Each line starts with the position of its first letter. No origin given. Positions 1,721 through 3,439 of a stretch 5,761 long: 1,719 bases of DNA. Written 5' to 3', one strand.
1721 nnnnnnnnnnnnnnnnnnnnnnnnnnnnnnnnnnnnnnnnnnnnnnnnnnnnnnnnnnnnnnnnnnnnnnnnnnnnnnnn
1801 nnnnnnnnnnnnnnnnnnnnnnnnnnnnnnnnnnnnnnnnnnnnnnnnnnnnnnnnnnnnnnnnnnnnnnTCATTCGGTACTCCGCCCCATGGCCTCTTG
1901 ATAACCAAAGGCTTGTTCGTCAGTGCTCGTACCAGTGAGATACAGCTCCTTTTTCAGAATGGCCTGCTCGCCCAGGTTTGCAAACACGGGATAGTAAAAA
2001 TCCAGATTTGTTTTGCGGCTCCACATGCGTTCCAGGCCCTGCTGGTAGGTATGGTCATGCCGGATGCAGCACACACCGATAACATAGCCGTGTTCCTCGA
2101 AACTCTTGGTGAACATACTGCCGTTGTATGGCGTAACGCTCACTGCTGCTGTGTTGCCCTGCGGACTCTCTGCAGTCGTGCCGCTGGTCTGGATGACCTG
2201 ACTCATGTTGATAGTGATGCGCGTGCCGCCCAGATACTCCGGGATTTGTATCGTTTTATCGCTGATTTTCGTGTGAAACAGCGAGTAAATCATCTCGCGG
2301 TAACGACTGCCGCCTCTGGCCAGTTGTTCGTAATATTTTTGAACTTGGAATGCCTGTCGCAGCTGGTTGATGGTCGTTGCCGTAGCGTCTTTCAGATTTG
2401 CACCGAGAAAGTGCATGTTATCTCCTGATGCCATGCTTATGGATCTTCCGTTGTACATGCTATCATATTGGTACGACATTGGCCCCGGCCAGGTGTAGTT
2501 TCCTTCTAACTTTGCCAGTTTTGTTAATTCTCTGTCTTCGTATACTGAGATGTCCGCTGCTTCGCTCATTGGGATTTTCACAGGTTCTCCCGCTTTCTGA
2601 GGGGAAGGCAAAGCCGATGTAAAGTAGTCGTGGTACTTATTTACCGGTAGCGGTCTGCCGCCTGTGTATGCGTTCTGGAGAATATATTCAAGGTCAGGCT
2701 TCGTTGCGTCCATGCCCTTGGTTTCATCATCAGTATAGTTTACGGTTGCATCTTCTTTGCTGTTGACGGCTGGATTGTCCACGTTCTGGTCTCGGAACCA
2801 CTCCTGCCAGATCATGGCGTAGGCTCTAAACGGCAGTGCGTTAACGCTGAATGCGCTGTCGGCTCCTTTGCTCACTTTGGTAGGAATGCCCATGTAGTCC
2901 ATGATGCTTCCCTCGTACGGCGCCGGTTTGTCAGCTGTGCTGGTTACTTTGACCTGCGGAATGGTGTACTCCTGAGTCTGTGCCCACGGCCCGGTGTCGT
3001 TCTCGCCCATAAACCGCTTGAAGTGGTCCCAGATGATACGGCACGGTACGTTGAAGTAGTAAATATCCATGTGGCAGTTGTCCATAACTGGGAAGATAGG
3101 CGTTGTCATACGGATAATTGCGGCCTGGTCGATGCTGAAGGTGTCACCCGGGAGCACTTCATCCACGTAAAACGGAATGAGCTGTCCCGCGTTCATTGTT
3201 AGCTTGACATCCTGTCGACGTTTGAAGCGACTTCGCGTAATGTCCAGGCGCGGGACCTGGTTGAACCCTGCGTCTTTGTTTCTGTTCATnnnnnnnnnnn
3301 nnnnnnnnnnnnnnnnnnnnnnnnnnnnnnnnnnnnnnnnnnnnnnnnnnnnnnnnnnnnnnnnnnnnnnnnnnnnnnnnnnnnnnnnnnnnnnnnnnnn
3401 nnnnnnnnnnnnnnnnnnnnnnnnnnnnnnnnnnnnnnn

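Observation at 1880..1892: Frame break 1 in the major capsid gene at a G4/C4 homopolymer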

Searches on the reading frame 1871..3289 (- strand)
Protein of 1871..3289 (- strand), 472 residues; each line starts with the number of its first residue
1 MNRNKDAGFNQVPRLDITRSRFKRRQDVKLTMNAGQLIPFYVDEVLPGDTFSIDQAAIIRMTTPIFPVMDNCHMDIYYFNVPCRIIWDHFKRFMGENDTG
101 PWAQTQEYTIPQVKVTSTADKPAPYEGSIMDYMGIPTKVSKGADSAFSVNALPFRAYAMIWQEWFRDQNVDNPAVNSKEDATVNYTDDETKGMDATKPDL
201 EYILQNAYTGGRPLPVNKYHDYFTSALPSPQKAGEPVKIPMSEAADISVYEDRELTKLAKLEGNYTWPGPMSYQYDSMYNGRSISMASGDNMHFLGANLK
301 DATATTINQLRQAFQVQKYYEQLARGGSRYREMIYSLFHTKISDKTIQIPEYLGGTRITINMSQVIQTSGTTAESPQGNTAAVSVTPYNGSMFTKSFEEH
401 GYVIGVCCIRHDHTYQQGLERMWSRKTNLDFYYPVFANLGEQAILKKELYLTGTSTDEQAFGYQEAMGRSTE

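Call 11: find_encoding_contigs(protein=window:1871-3289:-, flank=6000, max_places=10)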
Protein window:1871-3289:- (472 aa): no gene with exactly this product is on record in the collection.

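Call 13: find_related_loci(query=window:1874-3289:-, collection=viral_contigs, flank=3000)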
Query window:1874-3289:- (472 aa) in viral_contigs; peptide patterns used: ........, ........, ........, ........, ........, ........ (x = any residue, [..] = any of these).
61 stretches matched a pattern; 61 encode a relative of the query (tblastn E <= 1e-3); 61 distinct loci.
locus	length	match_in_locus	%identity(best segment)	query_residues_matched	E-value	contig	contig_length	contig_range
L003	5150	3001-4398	97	1-466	0e+0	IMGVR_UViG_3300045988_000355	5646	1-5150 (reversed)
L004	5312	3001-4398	94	1-466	0e+0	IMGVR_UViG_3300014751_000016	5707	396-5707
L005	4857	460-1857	93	1-466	0e+0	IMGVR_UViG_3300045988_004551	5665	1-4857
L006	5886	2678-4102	83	1-466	0e+0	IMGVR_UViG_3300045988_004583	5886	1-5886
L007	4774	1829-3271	84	1-466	0e+0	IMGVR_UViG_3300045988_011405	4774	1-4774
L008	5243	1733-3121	85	1-466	0e+0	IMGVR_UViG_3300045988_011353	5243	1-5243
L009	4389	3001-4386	85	1-466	0e+0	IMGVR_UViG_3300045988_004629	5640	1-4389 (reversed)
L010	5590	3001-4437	84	1-466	0e+0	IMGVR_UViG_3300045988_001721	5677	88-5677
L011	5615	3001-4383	85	1-466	0e+0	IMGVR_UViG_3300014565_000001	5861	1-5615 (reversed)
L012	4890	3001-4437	84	1-466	0e+0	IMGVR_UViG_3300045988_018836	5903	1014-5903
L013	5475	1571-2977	85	1-466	0e+0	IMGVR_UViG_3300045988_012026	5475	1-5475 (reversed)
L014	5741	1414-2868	82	1-466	0e+0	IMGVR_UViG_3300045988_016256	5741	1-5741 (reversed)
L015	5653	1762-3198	83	1-466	0e+0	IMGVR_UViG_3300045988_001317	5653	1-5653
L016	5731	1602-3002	83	1-466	0e+0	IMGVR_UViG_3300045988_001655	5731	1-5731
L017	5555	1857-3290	83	1-466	0e+0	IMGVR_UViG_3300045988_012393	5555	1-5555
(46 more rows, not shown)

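Call 31: search_protein_families(library=pfam, proteins=[window:1874-3289:-])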
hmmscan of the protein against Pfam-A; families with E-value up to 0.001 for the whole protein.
window:1874-3289:- (472 aa): 1 family
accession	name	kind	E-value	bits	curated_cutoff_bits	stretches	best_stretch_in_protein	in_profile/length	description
PF02305.22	Phage_F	-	3.5e-110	369.6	25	1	11-466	2-417/501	Capsid protein (F protein)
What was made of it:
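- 1871..3289 (-): VP1 (major capsid protein), first frame: the 472-aa ORF as it stands. Residues 1-466 are homologous to relatives. The last six residues, MGRSTE, are out-of-frame read-through ending at TGA 1873-1871. Pfam Phage_F matches only profile positions 2-417 of 501 (call 31).
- It restores Phage_F coverage from 2-417 to 2-501 of 501 (call 31).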

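Call 37: find_related_loci(query=window:1874-3289:-, collection=metagenome_contigs, flank=3000)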
Query window:1874-3289:- (472 aa) in metagenome_contigs; peptide patterns used: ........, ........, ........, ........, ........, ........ (x = any residue, [..] = any of these).
133 stretches matched a pattern; 52 encode a relative of the query (tblastn E <= 1e-3); 52 distinct loci.
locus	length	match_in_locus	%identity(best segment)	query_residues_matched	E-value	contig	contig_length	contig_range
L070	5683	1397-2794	97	1-466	0e+0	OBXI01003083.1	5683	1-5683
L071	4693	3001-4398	94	1-466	0e+0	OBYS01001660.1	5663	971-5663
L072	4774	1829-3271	84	1-466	0e+0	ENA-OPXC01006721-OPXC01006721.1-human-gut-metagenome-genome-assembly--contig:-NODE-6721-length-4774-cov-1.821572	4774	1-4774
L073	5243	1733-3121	85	1-466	0e+0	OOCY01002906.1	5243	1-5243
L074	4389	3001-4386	85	1-466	0e+0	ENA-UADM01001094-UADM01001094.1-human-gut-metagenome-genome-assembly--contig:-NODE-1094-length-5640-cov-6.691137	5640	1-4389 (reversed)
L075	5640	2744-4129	85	1-466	0e+0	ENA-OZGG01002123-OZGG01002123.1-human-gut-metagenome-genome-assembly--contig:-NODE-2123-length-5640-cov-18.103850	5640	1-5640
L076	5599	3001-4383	85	1-466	0e+0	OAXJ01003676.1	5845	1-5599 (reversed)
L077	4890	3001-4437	84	1-466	0e+0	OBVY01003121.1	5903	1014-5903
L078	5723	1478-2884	85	1-466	0e+0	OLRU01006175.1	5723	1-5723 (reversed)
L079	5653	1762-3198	83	1-466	0e+0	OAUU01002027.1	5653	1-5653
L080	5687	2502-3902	83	1-466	0e+0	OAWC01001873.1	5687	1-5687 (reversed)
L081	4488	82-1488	83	1-466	0e+0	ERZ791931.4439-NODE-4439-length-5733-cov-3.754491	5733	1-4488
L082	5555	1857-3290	83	1-466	0e+0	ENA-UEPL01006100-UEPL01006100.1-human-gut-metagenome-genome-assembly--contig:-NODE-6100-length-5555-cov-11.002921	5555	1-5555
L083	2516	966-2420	81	1-466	0e+0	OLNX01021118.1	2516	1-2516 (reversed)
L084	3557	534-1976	82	1-466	0e+0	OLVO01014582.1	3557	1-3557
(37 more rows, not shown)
